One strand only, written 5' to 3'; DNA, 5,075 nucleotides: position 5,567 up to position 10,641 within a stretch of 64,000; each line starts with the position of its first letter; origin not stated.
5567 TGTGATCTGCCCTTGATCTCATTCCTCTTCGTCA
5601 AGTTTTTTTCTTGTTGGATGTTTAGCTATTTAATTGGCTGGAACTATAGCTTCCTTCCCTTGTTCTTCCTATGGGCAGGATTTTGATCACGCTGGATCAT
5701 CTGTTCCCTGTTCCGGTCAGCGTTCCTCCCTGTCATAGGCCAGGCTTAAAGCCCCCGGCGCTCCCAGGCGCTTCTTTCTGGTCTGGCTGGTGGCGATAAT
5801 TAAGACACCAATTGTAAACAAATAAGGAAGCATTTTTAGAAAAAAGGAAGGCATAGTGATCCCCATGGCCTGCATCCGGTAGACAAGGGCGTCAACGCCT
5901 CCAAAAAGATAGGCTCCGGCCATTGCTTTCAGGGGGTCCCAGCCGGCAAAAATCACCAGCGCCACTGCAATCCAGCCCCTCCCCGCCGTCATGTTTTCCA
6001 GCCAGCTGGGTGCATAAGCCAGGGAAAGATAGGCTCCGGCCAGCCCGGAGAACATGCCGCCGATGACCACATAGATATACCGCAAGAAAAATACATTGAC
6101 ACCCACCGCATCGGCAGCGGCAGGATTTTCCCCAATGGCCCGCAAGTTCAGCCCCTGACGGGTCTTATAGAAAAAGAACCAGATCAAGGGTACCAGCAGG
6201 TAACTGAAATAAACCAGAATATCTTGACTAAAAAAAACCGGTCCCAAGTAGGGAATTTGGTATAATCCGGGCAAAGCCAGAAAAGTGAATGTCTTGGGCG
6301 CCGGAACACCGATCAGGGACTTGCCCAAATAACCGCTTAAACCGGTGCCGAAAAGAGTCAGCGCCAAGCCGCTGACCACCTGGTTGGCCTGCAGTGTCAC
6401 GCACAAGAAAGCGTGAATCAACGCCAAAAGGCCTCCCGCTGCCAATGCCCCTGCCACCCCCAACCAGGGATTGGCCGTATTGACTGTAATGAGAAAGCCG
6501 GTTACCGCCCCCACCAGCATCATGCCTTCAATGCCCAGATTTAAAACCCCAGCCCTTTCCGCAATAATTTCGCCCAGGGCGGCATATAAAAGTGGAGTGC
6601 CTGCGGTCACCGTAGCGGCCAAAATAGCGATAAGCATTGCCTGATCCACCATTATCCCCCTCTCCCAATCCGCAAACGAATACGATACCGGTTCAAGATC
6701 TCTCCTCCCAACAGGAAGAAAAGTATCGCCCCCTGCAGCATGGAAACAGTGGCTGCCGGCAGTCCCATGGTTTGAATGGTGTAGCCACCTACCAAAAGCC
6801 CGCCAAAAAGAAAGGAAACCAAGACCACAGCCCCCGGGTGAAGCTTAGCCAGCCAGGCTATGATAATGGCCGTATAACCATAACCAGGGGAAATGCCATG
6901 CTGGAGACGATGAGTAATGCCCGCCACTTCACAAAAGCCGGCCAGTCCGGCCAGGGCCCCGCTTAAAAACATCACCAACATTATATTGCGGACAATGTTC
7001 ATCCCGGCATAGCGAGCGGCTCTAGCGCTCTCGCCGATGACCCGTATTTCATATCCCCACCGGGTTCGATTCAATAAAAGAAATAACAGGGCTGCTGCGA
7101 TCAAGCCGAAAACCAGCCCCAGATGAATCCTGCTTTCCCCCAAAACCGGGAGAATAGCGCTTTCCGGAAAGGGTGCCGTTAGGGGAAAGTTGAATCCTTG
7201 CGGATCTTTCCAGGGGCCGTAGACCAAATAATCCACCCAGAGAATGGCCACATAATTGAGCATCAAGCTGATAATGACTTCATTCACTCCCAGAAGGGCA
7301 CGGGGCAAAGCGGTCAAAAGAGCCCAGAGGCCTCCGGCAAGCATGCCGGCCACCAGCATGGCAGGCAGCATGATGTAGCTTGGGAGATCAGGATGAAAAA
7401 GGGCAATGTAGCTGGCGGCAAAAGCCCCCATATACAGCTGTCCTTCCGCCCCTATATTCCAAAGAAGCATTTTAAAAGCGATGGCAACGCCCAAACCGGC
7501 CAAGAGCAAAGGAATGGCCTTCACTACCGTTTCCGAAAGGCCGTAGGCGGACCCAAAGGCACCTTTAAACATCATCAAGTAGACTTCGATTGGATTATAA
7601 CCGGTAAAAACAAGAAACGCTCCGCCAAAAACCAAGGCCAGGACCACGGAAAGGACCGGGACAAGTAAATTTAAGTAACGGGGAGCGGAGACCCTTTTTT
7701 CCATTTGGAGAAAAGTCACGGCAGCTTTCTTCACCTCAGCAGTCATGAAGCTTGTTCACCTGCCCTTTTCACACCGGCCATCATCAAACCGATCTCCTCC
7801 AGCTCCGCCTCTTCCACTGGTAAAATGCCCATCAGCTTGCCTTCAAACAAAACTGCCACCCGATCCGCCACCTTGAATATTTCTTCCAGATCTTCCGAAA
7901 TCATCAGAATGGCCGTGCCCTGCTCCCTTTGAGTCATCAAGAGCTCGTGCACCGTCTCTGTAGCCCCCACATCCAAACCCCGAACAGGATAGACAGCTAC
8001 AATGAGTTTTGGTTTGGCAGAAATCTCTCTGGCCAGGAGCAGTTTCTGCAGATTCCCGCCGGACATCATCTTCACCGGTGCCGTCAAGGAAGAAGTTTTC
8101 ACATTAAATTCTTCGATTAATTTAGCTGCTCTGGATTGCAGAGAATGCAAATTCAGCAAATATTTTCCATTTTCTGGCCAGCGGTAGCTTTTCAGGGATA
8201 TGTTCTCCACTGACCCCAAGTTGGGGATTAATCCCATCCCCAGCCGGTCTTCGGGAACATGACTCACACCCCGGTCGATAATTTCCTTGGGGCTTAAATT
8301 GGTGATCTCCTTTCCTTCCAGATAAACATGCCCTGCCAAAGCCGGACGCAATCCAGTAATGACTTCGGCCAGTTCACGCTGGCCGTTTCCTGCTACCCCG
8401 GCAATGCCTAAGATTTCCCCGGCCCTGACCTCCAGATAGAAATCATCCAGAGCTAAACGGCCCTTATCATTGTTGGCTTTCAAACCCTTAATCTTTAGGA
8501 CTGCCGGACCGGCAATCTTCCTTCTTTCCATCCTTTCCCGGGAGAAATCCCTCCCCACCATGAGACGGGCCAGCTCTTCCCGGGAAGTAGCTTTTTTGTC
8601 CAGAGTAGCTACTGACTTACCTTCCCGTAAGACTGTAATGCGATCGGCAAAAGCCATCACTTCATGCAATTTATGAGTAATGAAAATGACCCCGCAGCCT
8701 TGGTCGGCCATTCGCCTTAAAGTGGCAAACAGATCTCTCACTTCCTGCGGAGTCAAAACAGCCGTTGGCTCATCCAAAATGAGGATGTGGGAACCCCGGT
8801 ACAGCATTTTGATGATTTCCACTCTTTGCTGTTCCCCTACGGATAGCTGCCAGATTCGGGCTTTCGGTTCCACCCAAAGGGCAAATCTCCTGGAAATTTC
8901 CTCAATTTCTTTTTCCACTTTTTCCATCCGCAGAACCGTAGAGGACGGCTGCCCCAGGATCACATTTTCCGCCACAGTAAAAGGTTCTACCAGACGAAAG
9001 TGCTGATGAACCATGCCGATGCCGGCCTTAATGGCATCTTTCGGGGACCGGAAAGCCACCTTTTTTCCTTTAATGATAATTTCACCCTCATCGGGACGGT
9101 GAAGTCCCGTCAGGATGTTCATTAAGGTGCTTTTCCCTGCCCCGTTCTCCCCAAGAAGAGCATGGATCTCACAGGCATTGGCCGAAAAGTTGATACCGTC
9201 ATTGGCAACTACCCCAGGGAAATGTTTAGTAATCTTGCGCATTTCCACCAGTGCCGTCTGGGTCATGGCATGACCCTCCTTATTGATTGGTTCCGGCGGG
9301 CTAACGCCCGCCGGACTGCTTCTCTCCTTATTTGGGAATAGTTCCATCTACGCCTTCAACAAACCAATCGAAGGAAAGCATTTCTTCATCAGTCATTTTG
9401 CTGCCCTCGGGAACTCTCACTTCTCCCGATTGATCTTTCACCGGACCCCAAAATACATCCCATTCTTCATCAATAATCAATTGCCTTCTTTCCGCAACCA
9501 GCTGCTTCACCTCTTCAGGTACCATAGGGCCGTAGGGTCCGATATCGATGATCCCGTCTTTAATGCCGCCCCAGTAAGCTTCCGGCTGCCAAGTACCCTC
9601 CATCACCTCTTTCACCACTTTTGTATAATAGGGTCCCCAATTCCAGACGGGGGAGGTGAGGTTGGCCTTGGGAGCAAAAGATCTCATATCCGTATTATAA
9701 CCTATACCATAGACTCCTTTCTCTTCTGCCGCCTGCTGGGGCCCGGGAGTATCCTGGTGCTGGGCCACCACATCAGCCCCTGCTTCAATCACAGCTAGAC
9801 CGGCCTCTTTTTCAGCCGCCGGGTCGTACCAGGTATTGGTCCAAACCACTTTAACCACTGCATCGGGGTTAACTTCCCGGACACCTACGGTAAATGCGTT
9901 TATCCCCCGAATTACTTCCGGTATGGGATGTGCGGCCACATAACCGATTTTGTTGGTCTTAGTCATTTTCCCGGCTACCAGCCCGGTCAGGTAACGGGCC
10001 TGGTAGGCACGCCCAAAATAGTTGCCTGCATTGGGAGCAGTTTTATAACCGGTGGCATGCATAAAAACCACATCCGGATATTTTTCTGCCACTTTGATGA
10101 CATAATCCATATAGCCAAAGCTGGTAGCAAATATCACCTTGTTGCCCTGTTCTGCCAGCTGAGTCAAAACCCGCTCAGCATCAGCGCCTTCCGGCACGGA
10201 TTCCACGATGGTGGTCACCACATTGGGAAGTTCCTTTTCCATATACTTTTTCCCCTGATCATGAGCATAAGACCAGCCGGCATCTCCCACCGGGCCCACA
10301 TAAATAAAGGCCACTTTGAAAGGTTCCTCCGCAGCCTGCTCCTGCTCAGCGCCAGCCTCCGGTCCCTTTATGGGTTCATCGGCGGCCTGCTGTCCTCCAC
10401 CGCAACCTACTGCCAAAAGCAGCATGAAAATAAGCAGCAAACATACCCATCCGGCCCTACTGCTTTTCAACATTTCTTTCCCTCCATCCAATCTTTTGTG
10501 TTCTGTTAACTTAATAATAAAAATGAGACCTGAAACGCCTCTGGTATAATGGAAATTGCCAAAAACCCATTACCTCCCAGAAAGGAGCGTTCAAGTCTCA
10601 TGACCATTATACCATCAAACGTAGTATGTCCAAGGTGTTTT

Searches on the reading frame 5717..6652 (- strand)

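Call 85: search_protein_families(library=pfam, proteins=[window:5717-6652:-], max_evalue=0.00001)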
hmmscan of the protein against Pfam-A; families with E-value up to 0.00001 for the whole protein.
window:5717-6652:- (311 aa): 1 family
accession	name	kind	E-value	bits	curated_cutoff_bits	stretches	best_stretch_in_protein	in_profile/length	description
PF02653.21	BPD_transp_2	-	2.5e-38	132.2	26.8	1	12-284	3-265/269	Branched-chain amino acid transport system / permease component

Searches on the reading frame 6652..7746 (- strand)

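Call 85: search_protein_families(library=pfam, proteins=[window:6652-7746:-], max_evalue=0.00001)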
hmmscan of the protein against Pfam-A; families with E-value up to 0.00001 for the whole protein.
window:6652-7746:- (364 aa): 1 family
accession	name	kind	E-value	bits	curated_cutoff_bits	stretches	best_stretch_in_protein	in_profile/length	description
PF02653.21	BPD_transp_2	-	8.8e-45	153.4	26.8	1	71-346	3-269/269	Branched-chain amino acid transport system / permease component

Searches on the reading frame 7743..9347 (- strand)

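Call 85: search_protein_families(library=pfam, proteins=[window:7743-9347:-], max_evalue=0.00001)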
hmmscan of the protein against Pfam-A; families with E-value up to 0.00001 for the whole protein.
window:7743-9347:- (534 aa): 2 families
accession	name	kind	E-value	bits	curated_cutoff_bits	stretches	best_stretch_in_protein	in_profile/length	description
PF00005.33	ABC_tran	-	5.7e-48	163.4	25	2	51-196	3-137/137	ABC transporter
PF13304.12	AAA_21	-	8.9e-07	29.7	27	0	61-85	1-25/304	AAA domain, putative AbiEii toxin, Type IV TA system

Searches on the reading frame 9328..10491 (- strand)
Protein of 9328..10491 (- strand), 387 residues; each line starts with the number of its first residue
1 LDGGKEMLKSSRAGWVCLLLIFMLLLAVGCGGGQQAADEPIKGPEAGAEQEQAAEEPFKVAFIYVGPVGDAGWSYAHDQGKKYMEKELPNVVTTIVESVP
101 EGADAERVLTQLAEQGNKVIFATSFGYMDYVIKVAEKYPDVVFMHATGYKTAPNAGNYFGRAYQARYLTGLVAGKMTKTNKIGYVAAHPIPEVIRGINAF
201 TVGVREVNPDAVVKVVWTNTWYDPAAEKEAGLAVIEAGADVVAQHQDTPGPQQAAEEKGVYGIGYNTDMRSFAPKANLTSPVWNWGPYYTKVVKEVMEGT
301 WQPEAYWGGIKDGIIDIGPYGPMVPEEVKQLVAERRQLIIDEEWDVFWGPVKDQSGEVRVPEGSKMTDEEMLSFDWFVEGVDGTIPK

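Call 85: search_protein_families(library=pfam, proteins=[window:9328-10491:-], max_evalue=0.00001)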
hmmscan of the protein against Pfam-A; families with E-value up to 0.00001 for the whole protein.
window:9328-10491:- (387 aa): 1 family
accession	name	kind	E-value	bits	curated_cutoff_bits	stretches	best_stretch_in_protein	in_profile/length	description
PF02608.20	Bmp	-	1.1e-65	222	24.1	1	59-342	3-294/301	ABC transporter substrate-binding protein PnrA-like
